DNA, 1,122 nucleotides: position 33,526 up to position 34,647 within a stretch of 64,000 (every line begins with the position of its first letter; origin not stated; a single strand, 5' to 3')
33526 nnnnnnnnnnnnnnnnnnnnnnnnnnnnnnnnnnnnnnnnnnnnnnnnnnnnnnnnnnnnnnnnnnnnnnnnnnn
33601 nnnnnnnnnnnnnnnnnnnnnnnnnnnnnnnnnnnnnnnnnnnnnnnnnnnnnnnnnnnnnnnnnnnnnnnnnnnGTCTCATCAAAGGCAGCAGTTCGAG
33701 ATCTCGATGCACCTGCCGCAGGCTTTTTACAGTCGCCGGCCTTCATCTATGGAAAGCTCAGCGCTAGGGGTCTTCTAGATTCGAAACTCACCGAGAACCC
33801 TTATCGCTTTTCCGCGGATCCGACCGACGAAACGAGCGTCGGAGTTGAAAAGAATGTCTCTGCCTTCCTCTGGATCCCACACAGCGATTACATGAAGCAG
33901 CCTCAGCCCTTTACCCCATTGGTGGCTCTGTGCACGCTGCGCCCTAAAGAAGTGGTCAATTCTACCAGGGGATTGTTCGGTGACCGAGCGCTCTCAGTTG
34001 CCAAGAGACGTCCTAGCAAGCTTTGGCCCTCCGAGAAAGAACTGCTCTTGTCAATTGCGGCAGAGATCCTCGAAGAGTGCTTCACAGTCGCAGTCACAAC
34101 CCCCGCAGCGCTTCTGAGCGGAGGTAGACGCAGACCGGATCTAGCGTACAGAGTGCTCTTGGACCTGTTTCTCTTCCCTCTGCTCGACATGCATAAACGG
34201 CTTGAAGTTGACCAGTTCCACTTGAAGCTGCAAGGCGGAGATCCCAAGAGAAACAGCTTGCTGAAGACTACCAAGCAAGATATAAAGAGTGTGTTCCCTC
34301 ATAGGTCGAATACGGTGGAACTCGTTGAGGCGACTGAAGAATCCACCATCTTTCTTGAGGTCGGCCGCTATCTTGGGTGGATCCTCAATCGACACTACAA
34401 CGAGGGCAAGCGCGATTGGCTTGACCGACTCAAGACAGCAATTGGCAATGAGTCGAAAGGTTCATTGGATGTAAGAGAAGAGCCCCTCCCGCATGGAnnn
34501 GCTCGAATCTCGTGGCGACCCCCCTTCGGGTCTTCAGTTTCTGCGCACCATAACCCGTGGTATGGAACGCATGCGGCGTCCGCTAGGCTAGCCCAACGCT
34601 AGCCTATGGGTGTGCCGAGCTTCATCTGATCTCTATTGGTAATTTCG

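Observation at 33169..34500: SEFIR-domain protein in a local low-GC patch. Candidate single-gene abortive-infection defence.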

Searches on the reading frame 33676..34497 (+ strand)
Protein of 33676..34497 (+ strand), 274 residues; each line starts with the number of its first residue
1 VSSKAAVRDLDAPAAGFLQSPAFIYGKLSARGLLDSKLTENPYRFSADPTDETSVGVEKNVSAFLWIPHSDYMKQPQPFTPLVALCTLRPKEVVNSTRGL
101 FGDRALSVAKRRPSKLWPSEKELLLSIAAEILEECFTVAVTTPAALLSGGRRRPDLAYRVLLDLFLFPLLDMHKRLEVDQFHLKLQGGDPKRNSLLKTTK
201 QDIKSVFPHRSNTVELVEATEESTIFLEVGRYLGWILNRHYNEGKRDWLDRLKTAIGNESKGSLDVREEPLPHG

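Call 15: search_protein_representatives(protein=window:33676-34497:+)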
Query: 274 residues. Proteins with E-value up to 0.001 (for the whole library): 91; up to 1e-10: 72; up to 1e-30: 14. The best 91 are listed.
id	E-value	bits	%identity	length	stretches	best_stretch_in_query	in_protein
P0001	1.5e-179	611.1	100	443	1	1-274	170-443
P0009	6.2e-38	146.8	36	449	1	20-253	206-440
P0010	6.2e-38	146.8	37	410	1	23-252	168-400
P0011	7.2e-38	146.6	35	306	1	18-255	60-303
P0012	1.6e-37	145.5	35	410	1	19-254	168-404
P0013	2.5e-36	141.5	37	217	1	48-259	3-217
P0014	3.5e-36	141.0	35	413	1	16-256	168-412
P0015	4.0e-36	140.9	34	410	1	21-257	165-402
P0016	1.4e-34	135.8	32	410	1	21-253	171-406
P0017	3.1e-33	131.4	34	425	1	18-253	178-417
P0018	3.8e-32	127.8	30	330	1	11-266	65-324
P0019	4.3e-32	127.6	31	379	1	20-270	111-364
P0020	1.6e-31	125.8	29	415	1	22-260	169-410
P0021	1.9e-31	125.5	33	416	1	15-250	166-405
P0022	4.8e-30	120.9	31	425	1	16-250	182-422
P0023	1.2e-29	119.7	31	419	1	17-258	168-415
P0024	1.2e-29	119.6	30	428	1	19-263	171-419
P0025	1.7e-29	119.1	35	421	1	22-251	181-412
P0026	3.0e-29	118.3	36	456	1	14-259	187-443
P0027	3.1e-29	118.3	33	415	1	22-253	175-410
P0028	3.4e-29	118.2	35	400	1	22-250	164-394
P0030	2.8e-28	115.1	34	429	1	24-273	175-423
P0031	7.1e-28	113.8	31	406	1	20-252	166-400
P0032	2.6e-27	112.0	32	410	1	22-253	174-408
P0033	3.6e-27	111.5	28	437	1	7-255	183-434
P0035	4.7e-26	107.9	28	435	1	22-257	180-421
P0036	4.8e-26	107.8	30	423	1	22-266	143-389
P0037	5.9e-26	107.5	30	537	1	4-257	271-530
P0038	1.3e-25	106.4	31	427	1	22-258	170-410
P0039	1.5e-25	106.2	31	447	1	17-254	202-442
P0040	3.9e-25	104.8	34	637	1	20-256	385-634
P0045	1.3e-24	103.2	28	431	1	20-247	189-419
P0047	3.0e-23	98.7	27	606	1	20-256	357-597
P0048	8.2e-23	97.2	32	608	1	21-252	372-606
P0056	3.8e-21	91.8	28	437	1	22-256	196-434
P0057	1.0e-20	90.3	31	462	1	22-243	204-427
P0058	1.3e-20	90.0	29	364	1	58-252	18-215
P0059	1.4e-20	89.9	27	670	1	22-259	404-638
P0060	2.2e-20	89.3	23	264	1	4-256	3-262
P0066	6.2e-18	81.2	27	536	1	21-256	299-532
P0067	2.8e-17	79.1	29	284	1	22-255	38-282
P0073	1.5e-14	70.1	28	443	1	22-244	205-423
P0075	4.9e-14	68.4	28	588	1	35-253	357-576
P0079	2.8e-11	59.4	29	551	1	23-259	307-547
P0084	4.5e-08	48.9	25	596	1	21-257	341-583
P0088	1.2e-07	47.5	25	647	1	39-217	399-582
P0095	1.4e-05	40.7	23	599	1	30-242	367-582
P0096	1.6e-05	40.6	21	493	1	42-259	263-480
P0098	2.1e-04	36.9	19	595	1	20-260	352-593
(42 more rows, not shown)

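Call 20: search_protein_families(library=padloc, proteins=[P0009, P0010, P0012, P0014, P0017, P0026, P0037, P0040, P0047, P0059], max_evalue=0.001)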
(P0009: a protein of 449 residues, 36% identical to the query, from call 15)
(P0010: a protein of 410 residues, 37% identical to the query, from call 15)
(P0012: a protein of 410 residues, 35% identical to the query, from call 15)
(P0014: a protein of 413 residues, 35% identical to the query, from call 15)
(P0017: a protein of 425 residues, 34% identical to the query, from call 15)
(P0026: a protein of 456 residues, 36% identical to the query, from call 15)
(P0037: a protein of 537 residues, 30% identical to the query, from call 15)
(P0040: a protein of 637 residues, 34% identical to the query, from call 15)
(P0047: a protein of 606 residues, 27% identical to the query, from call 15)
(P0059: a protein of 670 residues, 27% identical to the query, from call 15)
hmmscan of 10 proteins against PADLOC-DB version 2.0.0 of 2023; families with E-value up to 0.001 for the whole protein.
P0009 (449 aa): 2 families
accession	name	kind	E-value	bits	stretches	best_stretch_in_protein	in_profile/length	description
PDLC05062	PDC-S66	-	8.5e-08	30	1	7-87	143-222/282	-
PDLC03957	bSEFIR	-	7e-07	27.4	1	14-129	40-167/412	-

P0010 (410 aa): 5 families
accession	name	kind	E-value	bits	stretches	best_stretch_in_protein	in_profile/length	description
PDLC03957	bSEFIR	-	3.2e-08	31.8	1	4-68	41-108/412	-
PDLC02421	Aga_TIR-PNTD1-PNTD2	-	2.5e-06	24.8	1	5-111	7-116/430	Class I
PDLC05062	PDC-S66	-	1.8e-05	22.4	1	3-93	150-240/282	-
PDLC02403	Aga_TIR-PNTD1-PNTD2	-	2.3e-05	21.7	1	5-111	6-115/443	Class I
PDLC02416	Aga_REase-TIR-PNTD1-PNTD2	-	0.00026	17.8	1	6-134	160-284/572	Class I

P0012 (410 aa): 3 families
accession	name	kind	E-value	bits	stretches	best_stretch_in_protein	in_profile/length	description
PDLC05062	PDC-S66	-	5.2e-07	27.4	1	3-94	149-240/282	-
PDLC02421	Aga_TIR-PNTD1-PNTD2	-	3.4e-05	21.1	1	6-113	7-117/430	Class I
PDLC02403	Aga_TIR-PNTD1-PNTD2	-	0.00033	17.8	1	6-113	6-116/443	Class I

P0014 (413 aa): 4 families
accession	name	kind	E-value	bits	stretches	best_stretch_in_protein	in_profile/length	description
PDLC05062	PDC-S66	-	6.6e-10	36.9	1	3-93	150-240/282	-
PDLC02421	Aga_TIR-PNTD1-PNTD2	-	7.2e-09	33.2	1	4-112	6-117/430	Class I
PDLC02403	Aga_TIR-PNTD1-PNTD2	-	9.3e-08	29.5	1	5-112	6-116/443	Class I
PDLC03957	bSEFIR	-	1.1e-06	26.7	1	5-69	42-109/412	-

P0017 (425 aa): 2 families
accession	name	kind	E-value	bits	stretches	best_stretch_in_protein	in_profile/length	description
PDLC03957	bSEFIR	-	0.00011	20.1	1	13-76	41-107/412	-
PDLC02403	Aga_TIR-PNTD1-PNTD2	-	0.00055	17.1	1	14-87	6-81/443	Class I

P0026 (456 aa): 0 families

P0037 (537 aa): 3 families
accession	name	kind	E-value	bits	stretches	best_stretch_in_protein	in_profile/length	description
PDLC02367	PycC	-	1.1e-12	45.8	1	21-159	37-193/226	-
PDLC00766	PycC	-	8.1e-11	39.8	1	26-160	44-197/232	Pycsar cyclase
PDLC00734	PycC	-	0.00066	16.9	0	25-141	189-322/374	Pycsar cyclase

P0040 (637 aa): 2 families
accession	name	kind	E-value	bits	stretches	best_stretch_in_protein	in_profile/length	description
PDLC03832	BovA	-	4.2e-05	20.8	1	191-273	536-619/711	-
PDLC02016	SAVED_CHAT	-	8.5e-05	19.6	1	183-351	128-276/498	-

P0047 (606 aa): 2 families
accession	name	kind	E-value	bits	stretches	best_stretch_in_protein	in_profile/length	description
PDLC05051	PDC-S60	-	8e-31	105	1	9-308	4-295/1027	-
PDLC00736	Effector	-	7.3e-25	85.9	1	7-343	4-319/561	Endonuclease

P0059 (670 aa): 2 families
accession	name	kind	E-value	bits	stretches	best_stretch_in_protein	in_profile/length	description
PDLC02959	RT-Protease_XI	-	0.00013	19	1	131-323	339-502/510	single gene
PDLC02960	RT-Protease_XI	-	0.00024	18.2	1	129-325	335-500/506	single gene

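Call 38: find_encoding_contigs(protein=P0010, flank=6000, max_places=4)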
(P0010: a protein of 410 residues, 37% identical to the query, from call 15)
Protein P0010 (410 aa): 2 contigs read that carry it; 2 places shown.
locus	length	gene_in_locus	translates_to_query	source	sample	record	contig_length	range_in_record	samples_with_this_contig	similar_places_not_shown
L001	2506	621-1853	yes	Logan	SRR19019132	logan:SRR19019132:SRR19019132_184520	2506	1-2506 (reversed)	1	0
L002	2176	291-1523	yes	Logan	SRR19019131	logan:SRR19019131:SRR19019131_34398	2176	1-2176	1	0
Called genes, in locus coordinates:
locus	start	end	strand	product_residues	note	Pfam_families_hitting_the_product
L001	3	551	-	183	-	?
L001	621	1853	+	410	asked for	PF13676:TIR_2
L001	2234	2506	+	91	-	?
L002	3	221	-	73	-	?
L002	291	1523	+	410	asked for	PF13676:TIR_2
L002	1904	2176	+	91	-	?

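Call 39: predict_structure(alignment_id=A2)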
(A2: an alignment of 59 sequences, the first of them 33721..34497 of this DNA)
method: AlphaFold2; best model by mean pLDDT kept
length: 259 residues; sequences in the alignment: 59
mean_pLDDT: 88.5   pTM: 0.88
mean pLDDT of the five models: 88.5, 86.1, 85.9, 85.6, 84.9
residues with pLDDT >= 90: 181; 70-90: 45; 50-70: 33; < 50: 0
segments of 3 or more residues with pLDDT < 50: none
pLDDT, mean of each block of 10 residues (from residue 1): 72 82 76 68 88 95 96 95 92 95 97 95 96 94 94 94 94 86 94 91 88 97 97 96 66 62
secondary structure, 60 per line:
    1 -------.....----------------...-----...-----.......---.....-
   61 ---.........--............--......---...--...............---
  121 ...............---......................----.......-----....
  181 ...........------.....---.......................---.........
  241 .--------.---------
elements in order: E8-12 E45-51 H55-59 E64-72 H75-86 H89-94 H103-117 E121-128 H129-135 H139-160 E165-171 H177-191 E198-202 H206-228 H232-241

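Call 42: fold_search(model_id=the predicted structure, library=pdb)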
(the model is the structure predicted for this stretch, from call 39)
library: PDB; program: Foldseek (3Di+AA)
matches with E <= 10: 455; with E <= 0.001: 4
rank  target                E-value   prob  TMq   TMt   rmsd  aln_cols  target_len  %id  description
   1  1eke_A                9.5e-05  1.00  0.43  0.48   7.1       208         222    9  CRYSTAL STRUCTURE OF CLASS II RIBONUCLEASE H (RNASE HII) WITH MES LIGAND (released 2000-09-13)
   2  1eke_B                1.0e-04  1.00  0.44  0.49   6.8       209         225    8  CRYSTAL STRUCTURE OF CLASS II RIBONUCLEASE H (RNASE HII) WITH MES LIGAND (released 2000-09-13)
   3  4py5_A                1.6e-04  1.00  0.38  0.37   5.7       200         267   12  Thermovibrio ammonificans RNase H3 in complex with 19-mer RNA/DNA (released 2014-07-30)
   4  3puf_M                8.5e-04  1.00  0.36  0.35   7.1       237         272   11  Crystal structure of human RNase H2 complex (released 2010-12-22)
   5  3vn5                  2.0e-02  0.66  0.27  0.28   9.1       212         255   13  Crystal structure of Aquifex aeolicus RNase H3 (released 2012-12-26)
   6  5obw                  5.5e-02  0.25  0.22  0.17  20.8       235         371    6  Mycoplasma genitalium DnaK-NBD in complex with ATP (released 2018-05-09)
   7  5obx                  1.0e-01  0.23  0.24  0.18  20.3       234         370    7  Mycoplasma genitalium DnaK-NBD (released 2018-05-09)
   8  7nqu_B                1.5e-01  0.11  0.17  0.14  19.1       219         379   12  Plasmodium falciparum Hsp70-x chaperone nucleotide binding domain in complex with Z396380540 (released 2021-03-10)
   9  4mo5_B                1.7e-01  0.20  0.24  0.19  17.9       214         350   15  Crystal structure of AnmK bound to AMPPCP and anhMurNAc (released 2014-01-01)
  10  7nqr_B                2.0e-01  0.10  0.17  0.14  19.1       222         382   12  Plasmodium falciparum Hsp70-x chaperone nucleotide binding domain in complex with Z287256168 (released 2021-03-10)
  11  7t78_A                2.1e-01  0.20  0.20  0.13  18.6       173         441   12  CRYSTAL STRUCTURE OF GLUCOKINASE (HEXOKINASE 4) COMPLEXED WITH LIGAND DIETHYL ({2-[3-(4-METHANESULFONYLPHENO XY)-5-{[( (released 2022-03-02)
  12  7p7w_BBB              2.2e-01  0.25  0.25  0.22  14.9       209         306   12  N-acetylglucosamine kinase from Plesiomonas shigelloides compexed with alpha-N-acetylglucosamine and ADP (released 2022-08-03)
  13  6s02_B                2.2e-01  0.11  0.19  0.14  18.4       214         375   11  Plasmodium falciparum Hsp70-x chaperone nucleotide binding domain - ADP bound state (released 2019-10-02)
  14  7ooe_B                2.4e-01  0.09  0.17  0.13  18.9       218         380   10  Plasmodium falciparum Hsp70-x chaperone nucleotide binding domain in complex with Z321318226 (released 2021-06-02)
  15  7p31_B                2.5e-01  0.09  0.17  0.14  19.2       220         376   11  Plasmodium falciparum Hsp70-x chaperone nucleotide binding domain in complex with NCL-00023818 (released 2021-07-14)
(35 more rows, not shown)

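Call 47: fold_search(model_id=the predicted structure, library=viral)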
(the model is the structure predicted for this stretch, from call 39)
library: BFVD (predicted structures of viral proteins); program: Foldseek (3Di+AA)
matches with E <= 10: 369; with E <= 0.001: 1
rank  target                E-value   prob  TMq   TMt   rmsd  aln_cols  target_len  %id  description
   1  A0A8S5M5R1            9.4e-04  1.00  0.52  0.55   5.6       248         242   11  DUF3800 domain-containing protein [Siphoviridae sp. ctPJC19]
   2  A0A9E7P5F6            3.8e-02  0.82  0.28  0.26  13.2       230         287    7  (no name in the UniProt tables at hand)
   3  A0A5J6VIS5            7.5e-02  0.20  0.22  0.09  19.0       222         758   13  Hsp70 protein [Megaviridae environmental sample]
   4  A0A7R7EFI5            8.4e-02  0.15  0.18  0.21  17.2       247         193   10  (no name in the UniProt tables at hand)
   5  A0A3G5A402            8.9e-02  0.54  0.29  0.17  12.7       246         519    8  DNA mismatch repair ATPase (Fragment) [Harvfovirus sp.]
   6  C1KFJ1                1.0e-01  0.60  0.30  0.31   9.4       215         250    6  Transactivator/viroplasmin protein [Lactobacillus phage Lb338-1]
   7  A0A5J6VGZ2            1.0e-01  0.30  0.23  0.12  17.4       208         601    9  Hsp70 protein [Megaviridae environmental sample]
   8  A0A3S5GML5            1.3e-01  0.41  0.30  0.36  15.4       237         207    9  (no name in the UniProt tables at hand)
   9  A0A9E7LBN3            1.6e-01  0.23  0.25  0.32  15.4       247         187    8  (no name in the UniProt tables at hand)
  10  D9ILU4                2.0e-01  0.12  0.21  0.21  18.3       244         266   11  Polyprotein (Fragment) [Grapevine leafroll-associated virus]
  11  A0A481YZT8            2.0e-01  0.09  0.21  0.15  25.5       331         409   10  Exodeoxyribonuclease VII large subunit [Mimivirus LCMiAC01]
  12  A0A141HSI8            2.3e-01  0.77  0.37  0.52   6.2       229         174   11  (no name in the UniProt tables at hand)
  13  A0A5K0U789            2.6e-01  0.18  0.20  0.15  19.7       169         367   11  Uncharacterized protein [Yasminevirus sp. GU-2018]
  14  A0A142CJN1            2.9e-01  0.28  0.27  0.35  14.9       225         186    8  (no name in the UniProt tables at hand)
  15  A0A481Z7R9            3.4e-01  0.18  0.27  0.26   9.5       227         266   10  Holliday junction resolvase [Pithovirus LCPAC304]
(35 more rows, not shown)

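Call 48: search_protein_families(library=pfam, alignment_id=A2, max_evalue=5)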
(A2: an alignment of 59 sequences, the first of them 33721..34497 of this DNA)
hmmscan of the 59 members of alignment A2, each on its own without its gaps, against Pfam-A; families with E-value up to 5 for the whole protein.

A. member 1, window:33721-34497:+ (259 aa): 1 family
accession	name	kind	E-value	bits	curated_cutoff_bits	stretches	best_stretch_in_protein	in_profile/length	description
PF22338.1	Pyruv_OxRed_insertion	-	0.12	12.9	27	1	218-249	26-57/66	Pyruvate-ferredoxin oxidoreductase, insertion domain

B. families by the number of members that match (of 59 scanned): 13 families
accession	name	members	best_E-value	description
PF17283.8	Zn_ribbon_SprT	1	0.0047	SprT-like zinc ribbon domain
PF05138.18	PaaA_PaaC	1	0.026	Phenylacetic acid catabolic protein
PF16147.10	DUF4855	1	0.05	Domain of unknown function (DUF4855)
PF18018.7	DNA_pol_D_N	1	0.075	DNA polymerase delta subunit OB-fold domain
PF22338.1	Pyruv_OxRed_insertion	1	0.12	Pyruvate-ferredoxin oxidoreductase, insertion domain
PF24482.1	XPB_C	1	0.12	XPB-like, C-terminal domain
PF23251.1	KH_PARP14_4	1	0.13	PARP14, fourth type I KH domain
PF00118.29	Cpn60_TCP1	1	0.13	TCP-1/cpn60 chaperonin family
PF10957.13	Spore_Cse60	1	0.18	Sporulation protein Cse60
PF19326.5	AMP_deaminase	1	0.19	AMP deaminase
PF13173.12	AAA_14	1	0.19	AAA domain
PF21928.1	XLF_CC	1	0.22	XLF protein coiled-coil region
PF05677.18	DUF818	1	0.24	Chlamydia CHLPS protein (DUF818)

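Call 55: find_homologous_proteins(query=A2, max_evalue=0.00001)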
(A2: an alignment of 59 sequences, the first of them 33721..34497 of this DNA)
Query A2 (59 sequences) (259 aa, profile of the alignment): 1 proteins with E <= 0.00001 among 8000 candidates.
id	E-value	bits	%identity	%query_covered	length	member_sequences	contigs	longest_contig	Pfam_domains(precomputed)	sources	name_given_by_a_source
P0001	1.1e-75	272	100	100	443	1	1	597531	PF08357.17,PF13676.12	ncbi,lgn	ncbi:MAG: toll/interleukin-1 receptor domain-containing protein [Acidobacteriota bacterium]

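Call 60: list_cluster_members(proteins=[P0009, P0012, P0014, P0017, P0026, P0037, P0040, P0047, P0059, P0048])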
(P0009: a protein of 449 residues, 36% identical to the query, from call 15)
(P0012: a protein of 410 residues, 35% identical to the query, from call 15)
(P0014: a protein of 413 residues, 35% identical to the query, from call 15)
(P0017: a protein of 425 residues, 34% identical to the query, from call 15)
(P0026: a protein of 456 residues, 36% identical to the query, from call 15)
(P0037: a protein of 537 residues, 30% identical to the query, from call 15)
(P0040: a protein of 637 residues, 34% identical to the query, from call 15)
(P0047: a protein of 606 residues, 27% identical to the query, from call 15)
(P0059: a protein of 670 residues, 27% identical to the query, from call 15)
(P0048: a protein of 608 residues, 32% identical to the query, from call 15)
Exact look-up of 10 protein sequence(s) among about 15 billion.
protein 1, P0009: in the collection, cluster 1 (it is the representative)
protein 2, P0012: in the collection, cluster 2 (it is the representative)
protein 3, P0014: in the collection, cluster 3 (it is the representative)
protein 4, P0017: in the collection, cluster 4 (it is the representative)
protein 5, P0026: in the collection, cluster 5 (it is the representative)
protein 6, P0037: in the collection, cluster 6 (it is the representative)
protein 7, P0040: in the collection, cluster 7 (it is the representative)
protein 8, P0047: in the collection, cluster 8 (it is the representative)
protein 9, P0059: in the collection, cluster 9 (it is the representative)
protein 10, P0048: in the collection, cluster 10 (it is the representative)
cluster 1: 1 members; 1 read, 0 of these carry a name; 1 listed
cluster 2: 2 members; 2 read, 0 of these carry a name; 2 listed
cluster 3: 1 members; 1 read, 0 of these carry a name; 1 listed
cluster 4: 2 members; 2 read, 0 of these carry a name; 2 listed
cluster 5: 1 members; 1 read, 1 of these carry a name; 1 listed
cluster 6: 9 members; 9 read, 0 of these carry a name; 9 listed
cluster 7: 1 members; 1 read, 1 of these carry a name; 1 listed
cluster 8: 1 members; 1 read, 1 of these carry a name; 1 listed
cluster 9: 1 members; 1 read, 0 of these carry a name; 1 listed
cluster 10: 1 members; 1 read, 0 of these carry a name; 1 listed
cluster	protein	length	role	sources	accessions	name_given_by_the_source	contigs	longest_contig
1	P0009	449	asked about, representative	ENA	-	-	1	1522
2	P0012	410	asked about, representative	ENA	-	-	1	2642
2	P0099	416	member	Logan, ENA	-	-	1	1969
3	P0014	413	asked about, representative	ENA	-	-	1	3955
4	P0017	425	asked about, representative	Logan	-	-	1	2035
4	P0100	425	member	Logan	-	-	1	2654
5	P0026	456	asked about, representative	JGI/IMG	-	hypothetical protein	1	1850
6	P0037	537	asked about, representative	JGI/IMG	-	-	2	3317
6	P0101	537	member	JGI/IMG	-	-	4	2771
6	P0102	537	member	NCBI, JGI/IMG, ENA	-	-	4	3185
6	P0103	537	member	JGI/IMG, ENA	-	-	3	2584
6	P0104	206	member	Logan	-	-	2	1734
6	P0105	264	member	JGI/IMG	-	-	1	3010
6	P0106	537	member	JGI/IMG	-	-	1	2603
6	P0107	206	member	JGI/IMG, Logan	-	-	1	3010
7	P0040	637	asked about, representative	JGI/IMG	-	hypothetical protein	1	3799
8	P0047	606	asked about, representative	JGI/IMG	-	hypothetical protein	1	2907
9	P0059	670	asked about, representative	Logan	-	-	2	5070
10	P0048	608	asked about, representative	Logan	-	-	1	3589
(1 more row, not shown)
